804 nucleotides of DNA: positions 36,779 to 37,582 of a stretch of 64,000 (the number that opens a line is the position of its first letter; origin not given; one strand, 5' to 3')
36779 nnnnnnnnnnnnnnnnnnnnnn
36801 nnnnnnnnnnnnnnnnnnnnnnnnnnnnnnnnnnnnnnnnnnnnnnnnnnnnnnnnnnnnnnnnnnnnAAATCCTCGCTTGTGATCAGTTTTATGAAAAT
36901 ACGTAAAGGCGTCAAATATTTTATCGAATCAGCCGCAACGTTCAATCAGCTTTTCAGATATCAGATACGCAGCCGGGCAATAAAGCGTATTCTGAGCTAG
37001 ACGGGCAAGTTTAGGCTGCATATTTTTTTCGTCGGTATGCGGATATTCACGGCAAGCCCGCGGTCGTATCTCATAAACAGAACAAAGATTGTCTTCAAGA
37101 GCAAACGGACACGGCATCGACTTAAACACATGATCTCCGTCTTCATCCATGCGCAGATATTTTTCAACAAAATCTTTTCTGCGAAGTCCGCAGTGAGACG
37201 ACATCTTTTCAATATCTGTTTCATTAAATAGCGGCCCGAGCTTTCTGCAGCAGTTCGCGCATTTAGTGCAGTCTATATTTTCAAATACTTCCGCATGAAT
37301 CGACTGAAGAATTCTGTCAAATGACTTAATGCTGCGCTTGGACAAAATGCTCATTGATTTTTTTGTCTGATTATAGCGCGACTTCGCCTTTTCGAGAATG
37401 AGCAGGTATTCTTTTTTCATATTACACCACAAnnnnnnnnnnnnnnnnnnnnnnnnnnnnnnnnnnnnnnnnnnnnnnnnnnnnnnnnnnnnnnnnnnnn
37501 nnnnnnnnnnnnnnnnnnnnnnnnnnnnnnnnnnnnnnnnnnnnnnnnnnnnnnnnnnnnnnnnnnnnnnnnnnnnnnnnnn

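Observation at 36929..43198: Coupled operon: VanY-like peptidase - 947-aa secreted HExxH/beta-propeller protein - 709-aa radical-SAM-like (CX4CX2C, B12-like N-term) - YkgJ Cys-cluster protein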

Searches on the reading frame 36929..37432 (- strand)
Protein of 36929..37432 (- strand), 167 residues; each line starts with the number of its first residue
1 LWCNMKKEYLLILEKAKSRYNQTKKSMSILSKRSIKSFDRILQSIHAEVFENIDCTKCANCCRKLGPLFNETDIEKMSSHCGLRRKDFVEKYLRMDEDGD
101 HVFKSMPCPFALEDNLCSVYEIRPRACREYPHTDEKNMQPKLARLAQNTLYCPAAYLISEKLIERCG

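Call 3: search_protein_families(library=pfam, proteins=[window:36929-37432:-], max_evalue=0.1)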
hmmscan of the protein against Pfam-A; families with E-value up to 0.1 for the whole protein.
window:36929-37432:- (167 aa): 1 family
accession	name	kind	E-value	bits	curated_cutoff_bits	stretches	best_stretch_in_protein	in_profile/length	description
PF03692.20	CxxCxxCC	-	7.4e-13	49.4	23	1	54-137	1-76/85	Putative zinc- or iron-chelating domain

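Call 4: search_protein_families(library=ncbifam, proteins=[window:36929-37432:-], max_evalue=0.1)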
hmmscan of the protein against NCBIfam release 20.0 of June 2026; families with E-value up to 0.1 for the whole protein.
window:36929-37432:- (167 aa): 1 family
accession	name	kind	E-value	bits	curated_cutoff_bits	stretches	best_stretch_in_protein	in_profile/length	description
NF049869.1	SigS_reg_SroA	equivalog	0.025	14.5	80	1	16-58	23-62/65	sigS mRNA-stabilizing protein SroA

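Call 42: search_solved_structures(query=window:36929-37420:-, max_evalue=10, show_alignments=1)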
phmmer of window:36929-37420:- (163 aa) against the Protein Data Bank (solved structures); distinct sequences matched with E-value up to 10: 1.
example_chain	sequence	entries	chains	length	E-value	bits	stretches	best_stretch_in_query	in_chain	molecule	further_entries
3e6m_A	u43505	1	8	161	1.1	12.4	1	17-65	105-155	MarR family Transcriptional regulator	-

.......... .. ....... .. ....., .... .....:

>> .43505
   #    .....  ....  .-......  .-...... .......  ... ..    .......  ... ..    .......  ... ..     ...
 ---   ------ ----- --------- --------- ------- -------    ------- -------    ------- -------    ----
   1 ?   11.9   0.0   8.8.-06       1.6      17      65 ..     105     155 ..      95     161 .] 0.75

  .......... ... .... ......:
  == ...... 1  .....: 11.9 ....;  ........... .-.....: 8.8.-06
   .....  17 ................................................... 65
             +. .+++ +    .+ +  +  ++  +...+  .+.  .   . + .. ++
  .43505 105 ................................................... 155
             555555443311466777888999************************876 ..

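Call 50: find_homologous_proteins(query=window:36929-37420:-)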
Query window:36929-37420:- (163 aa): 477 proteins with E <= 0.001 among 502 candidates; the best 120 are listed.
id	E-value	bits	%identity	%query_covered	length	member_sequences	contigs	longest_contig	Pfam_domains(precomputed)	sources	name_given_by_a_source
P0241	1.6e-97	342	94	99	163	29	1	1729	PF03692.21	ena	-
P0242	2.2e-68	247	69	97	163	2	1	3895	PF03692.21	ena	-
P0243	1.1e-58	216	59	100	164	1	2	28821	PF03692.21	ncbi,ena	-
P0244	2.1e-57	211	60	99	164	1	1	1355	PF03692.21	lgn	-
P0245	5.8e-57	210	60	98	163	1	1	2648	PF03692.21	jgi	jgi:uncharacterized protein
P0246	1.7e-54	202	53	99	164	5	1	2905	PF03692.21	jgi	jgi:Fe-S-cluster containining protein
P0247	2.4e-54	201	56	97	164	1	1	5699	PF03692.21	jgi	jgi:uncharacterized protein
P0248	8.3e-54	200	57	96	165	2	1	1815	PF03692.21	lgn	-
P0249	1.1e-53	199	56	99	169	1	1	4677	PF03692.21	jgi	jgi:uncharacterized protein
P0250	3.8e-53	198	55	99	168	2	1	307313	PF03692.21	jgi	jgi:Fe-S-cluster containining protein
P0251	1.0e-52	196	58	99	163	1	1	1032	PF03692.21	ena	-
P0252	4.1e-52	194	54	98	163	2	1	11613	PF03692.21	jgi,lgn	jgi:Fe-S-cluster containining protein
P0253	1.4e-51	192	54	98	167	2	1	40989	PF03692.21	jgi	-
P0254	1.1e-50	189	54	100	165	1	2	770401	PF03692.21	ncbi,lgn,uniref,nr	ncbi:YkgJ family cysteine cluster protein [Streptococcus mutans]|uniref:YkgJ family cysteine cluster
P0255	1.3e-50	189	53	100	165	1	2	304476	PF03692.21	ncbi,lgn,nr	ncbi:YkgJ family cysteine cluster protein [Streptococcus mutans]|nr:YkgJ family cysteine cluster pro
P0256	1.3e-50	189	53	100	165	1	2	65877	PF03692.21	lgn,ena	-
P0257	1.4e-50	189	54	100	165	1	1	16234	PF03692.21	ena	-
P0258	2.3e-50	188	53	100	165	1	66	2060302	PF03692.21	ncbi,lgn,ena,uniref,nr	ncbi:YkgJ family cysteine cluster protein [Streptococcus mutans]|uniref:YkgJ family cysteine cluster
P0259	2.5e-50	188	54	99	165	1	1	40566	PF03692.21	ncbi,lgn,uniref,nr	ncbi:hypothetical protein SMU85_07934 [Streptococcus mutans ST6]|uniref:YkgJ family cysteine cluster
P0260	2.7e-50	188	54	99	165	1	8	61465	PF03692.21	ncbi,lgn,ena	ncbi:TPA: YkgJ family cysteine cluster protein [Streptococcus mutans]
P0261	2.9e-50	188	53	100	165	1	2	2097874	PF03692.21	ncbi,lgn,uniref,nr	ncbi:YkgJ family cysteine cluster protein [Streptococcus troglodytae]|uniref:Fe-S-cluster oxidoreduc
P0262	3.0e-50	188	53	100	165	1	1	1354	PF03692.21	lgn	-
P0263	3.1e-50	188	53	100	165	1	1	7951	PF03692.21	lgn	-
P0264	3.8e-50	188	53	100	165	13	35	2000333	PF03692.21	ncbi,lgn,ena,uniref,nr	ncbi:YkgJ family cysteine cluster protein [Streptococcus mutans]|uniref:YkgJ family cysteine cluster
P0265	4.3e-50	188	53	100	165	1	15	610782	PF03692.21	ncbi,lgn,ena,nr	ncbi:TPA: YkgJ family cysteine cluster protein [Streptococcus mutans]|nr:YkgJ family cysteine cluste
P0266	4.5e-50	188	53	100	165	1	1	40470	PF03692.21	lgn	-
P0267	4.6e-50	188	53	100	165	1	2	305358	PF03692.21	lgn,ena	-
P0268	4.6e-50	188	53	100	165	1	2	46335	PF03692.21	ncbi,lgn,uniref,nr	ncbi:YkgJ family cysteine cluster protein [Streptococcus mutans]|uniref:YkgJ family cysteine cluster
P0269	4.6e-50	188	53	100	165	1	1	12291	PF03692.21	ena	-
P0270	4.7e-50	188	53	100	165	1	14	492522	PF03692.21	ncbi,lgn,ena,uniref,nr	ncbi:YkgJ family cysteine cluster protein [Streptococcus mutans]|uniref:YkgJ family cysteine cluster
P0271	5.1e-50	187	53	100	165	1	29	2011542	PF03692.21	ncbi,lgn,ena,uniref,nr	ncbi:YkgJ family cysteine cluster protein [Streptococcus mutans]|uniref:YkgJ family cysteine cluster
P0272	5.9e-50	187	53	100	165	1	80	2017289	PF03692.21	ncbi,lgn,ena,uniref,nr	ncbi:YkgJ family cysteine cluster protein [Streptococcus mutans]|uniref:YkgJ family cysteine cluster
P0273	6.0e-50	187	52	100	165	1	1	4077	PF03692.21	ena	-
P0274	6.1e-50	187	52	100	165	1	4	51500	PF03692.21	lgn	-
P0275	6.5e-50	187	53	100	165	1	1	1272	PF03692.21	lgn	-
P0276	6.5e-50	187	53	100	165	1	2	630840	PF03692.21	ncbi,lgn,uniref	ncbi:YkgJ family cysteine cluster protein [Streptococcus mutans]|uniref:YkgJ family cysteine cluster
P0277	6.7e-50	187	53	100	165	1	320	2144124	PF03692.21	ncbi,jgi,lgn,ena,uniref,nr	ncbi:YkgJ family cysteine cluster protein [Streptococcus mutans]|uniref:YkgJ family cysteine cluster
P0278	6.7e-50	187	53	100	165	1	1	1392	PF03692.21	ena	-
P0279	6.9e-50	187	53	100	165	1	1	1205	PF03692.21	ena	-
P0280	6.9e-50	187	53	100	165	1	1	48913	PF03692.21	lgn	-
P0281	8.0e-50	187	52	100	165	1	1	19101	PF03692.21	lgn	-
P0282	8.0e-50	187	53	100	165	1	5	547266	PF03692.21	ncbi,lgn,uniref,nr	ncbi:YkgJ family cysteine cluster protein [Streptococcus mutans]|uniref:YkgJ family cysteine cluster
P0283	8.2e-50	187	53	100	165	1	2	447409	PF03692.21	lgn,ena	-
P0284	8.2e-50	187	54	93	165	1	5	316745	PF03692.21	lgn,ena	-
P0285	8.3e-50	187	53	100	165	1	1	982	PF03692.21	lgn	-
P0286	8.3e-50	187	53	100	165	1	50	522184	PF03692.21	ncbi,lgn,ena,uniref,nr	ncbi:YkgJ family cysteine cluster protein [Streptococcus mutans]|uniref:YkgJ family cysteine cluster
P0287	8.3e-50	187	53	100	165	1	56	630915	PF03692.21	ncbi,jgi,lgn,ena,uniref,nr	ncbi:YkgJ family cysteine cluster protein [Streptococcus mutans]|jgi:hypothetical protein|uniref:Ykg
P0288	8.4e-50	187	53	100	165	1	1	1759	PF03692.21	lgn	-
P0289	8.4e-50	187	53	100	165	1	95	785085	PF03692.21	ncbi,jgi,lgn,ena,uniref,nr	ncbi:YkgJ family cysteine cluster protein [Streptococcus mutans]|uniref:YkgJ family cysteine cluster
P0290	8.8e-50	187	52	100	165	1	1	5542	PF03692.21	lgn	-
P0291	8.8e-50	187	53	100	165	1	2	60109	PF03692.21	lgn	-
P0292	8.9e-50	187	52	100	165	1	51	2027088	PF03692.21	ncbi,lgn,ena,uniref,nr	ncbi:YkgJ family cysteine cluster protein [Streptococcus mutans]|uniref:YkgJ family cysteine cluster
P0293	9.0e-50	187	53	100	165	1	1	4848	PF03692.21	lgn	-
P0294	9.3e-50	187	52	100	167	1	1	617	PF03692.21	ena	-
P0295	9.3e-50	187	53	100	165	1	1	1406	PF03692.21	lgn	-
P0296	1.1e-49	186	52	100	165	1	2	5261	PF03692.21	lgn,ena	-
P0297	1.1e-49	186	53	100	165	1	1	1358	PF03692.21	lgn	-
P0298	1.1e-49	186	53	100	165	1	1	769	PF03692.21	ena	-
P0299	1.1e-49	186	53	100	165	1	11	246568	PF03692.21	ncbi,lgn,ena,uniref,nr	ncbi:YkgJ family cysteine cluster protein [Streptococcus mutans]|uniref:YkgJ family cysteine cluster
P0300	1.2e-49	186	53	100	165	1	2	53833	PF03692.21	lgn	-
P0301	1.2e-49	186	53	100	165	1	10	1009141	PF03692.21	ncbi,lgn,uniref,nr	ncbi:YkgJ family cysteine cluster protein [Streptococcus mutans]|uniref:YkgJ family cysteine cluster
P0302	1.2e-49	186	55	92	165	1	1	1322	PF03692.21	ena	-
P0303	1.2e-49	186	53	100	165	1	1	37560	PF03692.21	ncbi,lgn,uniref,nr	ncbi:YkgJ family cysteine cluster protein [Streptococcus mutans]|uniref:YkgJ family cysteine cluster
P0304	1.2e-49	186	53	100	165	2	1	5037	PF03692.21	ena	-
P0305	1.2e-49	186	54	99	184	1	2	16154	PF03692.21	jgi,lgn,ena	jgi:hypothetical protein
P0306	1.2e-49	186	52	100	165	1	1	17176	PF03692.21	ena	-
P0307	1.4e-49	186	52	100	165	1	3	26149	PF03692.21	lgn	-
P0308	1.5e-49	186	53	100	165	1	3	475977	PF03692.21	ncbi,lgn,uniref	ncbi:YkgJ family cysteine cluster protein [Streptococcus mutans]|uniref:YkgJ family cysteine cluster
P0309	1.6e-49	186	53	99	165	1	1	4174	PF03692.21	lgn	-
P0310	1.7e-49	186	53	100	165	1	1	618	PF03692.21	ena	-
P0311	1.7e-49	186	53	99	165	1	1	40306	PF03692.21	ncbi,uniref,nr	ncbi:hypothetical protein SMU3_06664 [Streptococcus mutans 11A1]|uniref:YkgJ family cysteine cluster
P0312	1.8e-49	186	52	100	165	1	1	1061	PF03692.21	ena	-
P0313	1.8e-49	186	52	100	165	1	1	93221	PF03692.21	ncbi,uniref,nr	ncbi:hypothetical protein SMU103_05496 [Streptococcus mutans SA38]|uniref:YkgJ family cysteine clust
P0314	2.1e-49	185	53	100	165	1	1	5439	PF03692.21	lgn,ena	-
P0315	2.1e-49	185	53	99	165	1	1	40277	PF03692.21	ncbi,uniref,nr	ncbi:YkgJ family cysteine cluster protein [Streptococcus mutans]|uniref:YkgJ family cysteine cluster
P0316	2.2e-49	185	52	100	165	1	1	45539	PF03692.21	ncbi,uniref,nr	ncbi:YkgJ family cysteine cluster protein [Streptococcus mutans]|uniref:YkgJ family cysteine cluster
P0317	2.3e-49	185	53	99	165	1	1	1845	PF03692.21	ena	-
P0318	2.3e-49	185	52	100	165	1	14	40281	PF03692.21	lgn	-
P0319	2.4e-49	185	52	100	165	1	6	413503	PF03692.21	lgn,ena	-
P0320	2.4e-49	185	53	99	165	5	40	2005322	PF03692.21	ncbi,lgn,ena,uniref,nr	ncbi:YkgJ family cysteine cluster protein [Streptococcus mutans]|uniref:Fe-S-cluster oxidoreductase 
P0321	2.5e-49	185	53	99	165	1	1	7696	PF03692.21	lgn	-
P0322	2.9e-49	185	52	100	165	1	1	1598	PF03692.21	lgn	-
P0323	3.0e-49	185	52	100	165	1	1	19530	PF03692.21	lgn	-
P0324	3.0e-49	185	53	99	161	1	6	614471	PF03692.21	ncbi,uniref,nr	ncbi:YkgJ family cysteine cluster protein [Streptococcus mutans]|uniref:YkgJ family cysteine cluster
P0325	3.2e-49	185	53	99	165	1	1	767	PF03692.21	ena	-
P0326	3.2e-49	185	53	99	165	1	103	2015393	PF03692.21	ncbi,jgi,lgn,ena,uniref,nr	ncbi:YkgJ family cysteine cluster protein [Streptococcus mutans]|jgi:hypothetical protein|uniref:Ykg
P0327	3.3e-49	185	52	100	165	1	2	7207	PF03692.21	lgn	-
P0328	3.4e-49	185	52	100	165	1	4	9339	PF03692.21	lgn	-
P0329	3.7e-49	185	53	99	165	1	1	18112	PF03692.21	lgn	-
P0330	4.1e-49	184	53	99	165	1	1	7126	PF03692.21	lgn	-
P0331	4.3e-49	184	52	100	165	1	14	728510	PF03692.21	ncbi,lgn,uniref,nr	ncbi:YkgJ family cysteine cluster protein [Streptococcus mutans]|uniref:YkgJ family cysteine cluster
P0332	4.4e-49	184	52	100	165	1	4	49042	PF03692.21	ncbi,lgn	-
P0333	4.4e-49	184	52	100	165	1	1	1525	PF03692.21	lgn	-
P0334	4.5e-49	184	52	100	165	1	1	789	PF03692.21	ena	-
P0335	4.6e-49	184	53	99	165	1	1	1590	PF03692.21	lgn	-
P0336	4.7e-49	184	52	100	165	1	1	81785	PF03692.21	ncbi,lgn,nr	ncbi:YkgJ family cysteine cluster protein [Streptococcus mutans]|nr:YkgJ family cysteine cluster pro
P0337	4.7e-49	184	52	100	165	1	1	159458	PF03692.21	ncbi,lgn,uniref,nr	ncbi:YkgJ family cysteine cluster protein [Streptococcus mutans]|uniref:YkgJ family cysteine cluster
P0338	5.1e-49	184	52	92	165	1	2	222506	PF03692.21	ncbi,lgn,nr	ncbi:YkgJ family cysteine cluster protein [Streptococcus hongkongensis]|nr:Fe-S-oxidoreductase [Stre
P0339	5.1e-49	184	53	99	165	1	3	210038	PF03692.21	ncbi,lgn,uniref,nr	ncbi:YkgJ family cysteine cluster protein [Streptococcus mutans]|uniref:YkgJ family cysteine cluster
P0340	5.3e-49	184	53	99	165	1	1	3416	PF03692.21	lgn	-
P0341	5.5e-49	184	52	100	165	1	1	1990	PF03692.21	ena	-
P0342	5.5e-49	184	52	100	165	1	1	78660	PF03692.21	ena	-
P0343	5.6e-49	184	53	93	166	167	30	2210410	PF03692.21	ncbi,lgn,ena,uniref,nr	ncbi:YkgJ family cysteine cluster protein [Streptococcus macedonicus]|uniref:YkgJ family cysteine cl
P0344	5.7e-49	184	52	100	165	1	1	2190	PF03692.21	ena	-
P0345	5.7e-49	184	52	100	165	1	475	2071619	PF03692.21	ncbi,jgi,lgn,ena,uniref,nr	ncbi:YkgJ family cysteine cluster protein [Streptococcus mutans]|jgi:Predicted Fe-S-cluster oxidored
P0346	5.7e-49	184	53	93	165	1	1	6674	PF03692.21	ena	-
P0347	5.9e-49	184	53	99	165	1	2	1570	PF03692.21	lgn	-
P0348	6.1e-49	184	52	100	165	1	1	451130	PF03692.21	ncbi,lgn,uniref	ncbi:YkgJ family cysteine cluster protein [Streptococcus mutans]|uniref:YkgJ family cysteine cluster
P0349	7.0e-49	184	52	100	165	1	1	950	PF03692.21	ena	-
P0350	7.3e-49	184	56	87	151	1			PF03692.21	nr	nr:YkgJ family cysteine cluster protein [Streptococcus mutans]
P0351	7.5e-49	184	52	100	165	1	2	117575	PF03692.21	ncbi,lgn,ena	ncbi:TPA: YkgJ family cysteine cluster protein [Streptococcus mutans]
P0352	8.0e-49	183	52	100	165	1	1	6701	PF03692.21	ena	-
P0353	8.5e-49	183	52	100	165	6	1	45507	PF03692.21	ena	-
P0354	1.0e-48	183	51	92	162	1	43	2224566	PF03692.21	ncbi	ncbi:YkgJ family cysteine cluster protein [Streptococcus parauberis]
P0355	1.1e-48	183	51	92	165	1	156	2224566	PF03692.21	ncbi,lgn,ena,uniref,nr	ncbi:zinc/iron-chelating domain-containing protein [Streptococcus parauberis]|uniref:Flagellin N-met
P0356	1.2e-48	183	52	100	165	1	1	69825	PF03692.21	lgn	-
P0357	1.2e-48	183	51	92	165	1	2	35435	PF03692.21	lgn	-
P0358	1.4e-48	183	52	100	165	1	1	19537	PF03692.21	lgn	-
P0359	1.4e-48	183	51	100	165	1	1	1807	PF03692.21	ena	-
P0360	1.6e-48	182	52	100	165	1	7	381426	PF03692.21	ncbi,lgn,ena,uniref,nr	ncbi:YkgJ family cysteine cluster protein [Streptococcus mutans]|uniref:YkgJ family cysteine cluster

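Call 51: find_encoding_contigs(protein=P0243, flank=6000, max_places=2)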
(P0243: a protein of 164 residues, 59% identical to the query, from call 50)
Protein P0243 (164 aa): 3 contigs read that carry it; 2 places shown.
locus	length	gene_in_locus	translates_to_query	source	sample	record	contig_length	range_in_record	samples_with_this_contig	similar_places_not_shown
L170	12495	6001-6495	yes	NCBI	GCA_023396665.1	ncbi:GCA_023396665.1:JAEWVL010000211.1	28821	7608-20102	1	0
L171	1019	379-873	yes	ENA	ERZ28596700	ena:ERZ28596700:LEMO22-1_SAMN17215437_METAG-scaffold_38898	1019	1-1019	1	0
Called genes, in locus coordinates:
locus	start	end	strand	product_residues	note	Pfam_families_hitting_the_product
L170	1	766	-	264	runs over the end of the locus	PF13539:Peptidase_M15_4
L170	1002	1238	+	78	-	-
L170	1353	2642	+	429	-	PF00158:Sigma54_activat (faint), PF05496:RuvB_N, PF00004:AAA, PF07728:AAA_5 (faint), PF13173:AAA_14 (weak), PF16193:AAA_assoc_2, PF12002:MgsA_C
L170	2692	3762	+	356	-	PF00027:cNMP_binding, PF00990:GGDEF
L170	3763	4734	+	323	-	PF00027:cNMP_binding, PF00990:GGDEF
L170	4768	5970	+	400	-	PF02272:DHHA1 (faint), PF01368:DHH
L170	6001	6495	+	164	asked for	PF03692:CxxCxxCC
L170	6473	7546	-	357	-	-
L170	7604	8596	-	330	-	PF01264:Chorismate_synt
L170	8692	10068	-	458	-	PF01590:GAF, PF13185:GAF_2, PF13492:GAF_3 (weak), PF00211:Guanylate_cyc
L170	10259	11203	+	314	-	-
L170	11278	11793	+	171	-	PF01202:SKI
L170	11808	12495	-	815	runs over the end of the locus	PF00912:Transgly, PF00905:Transpeptidase, PF06832:BiPBP_C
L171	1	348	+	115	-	?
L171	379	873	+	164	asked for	PF03692:CxxCxxCC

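Call 52: find_encoding_contigs(protein=P0250, flank=6000, max_places=2)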
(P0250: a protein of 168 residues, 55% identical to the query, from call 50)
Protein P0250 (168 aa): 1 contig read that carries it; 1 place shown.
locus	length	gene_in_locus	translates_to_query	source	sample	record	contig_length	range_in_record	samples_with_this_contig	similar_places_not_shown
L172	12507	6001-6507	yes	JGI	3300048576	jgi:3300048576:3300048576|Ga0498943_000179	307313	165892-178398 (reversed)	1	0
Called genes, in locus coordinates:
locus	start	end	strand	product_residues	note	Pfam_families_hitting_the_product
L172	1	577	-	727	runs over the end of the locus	PF17876:CSD2 (faint), PF18614:RNase_II_C_S1 (faint), PF00773:RNB, PF00575:S1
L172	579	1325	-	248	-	PF00849:PseudoU_synth_2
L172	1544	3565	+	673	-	PF02465:FliD_N, PF07195:FliD_C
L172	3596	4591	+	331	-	PF27299:TP0873_N, PF26154:DUF8042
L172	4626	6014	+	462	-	PF00206:Lyase_1, PF14698:ASL_C2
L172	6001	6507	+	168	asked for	PF03692:CxxCxxCC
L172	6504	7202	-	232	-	PF01128:IspD, PF12804:NTP_transf_3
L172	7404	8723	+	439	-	PF03721:UDPG_MGDP_dh_N, PF00984:UDPG_MGDP_dh, PF03720:UDPG_MGDP_dh_C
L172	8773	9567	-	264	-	-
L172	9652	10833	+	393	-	PF04055:Radical_SAM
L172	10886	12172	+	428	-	PF00390:malic, PF03949:Malic_M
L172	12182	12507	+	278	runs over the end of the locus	PF00520:Ion_trans, PF07885:Ion_trans_2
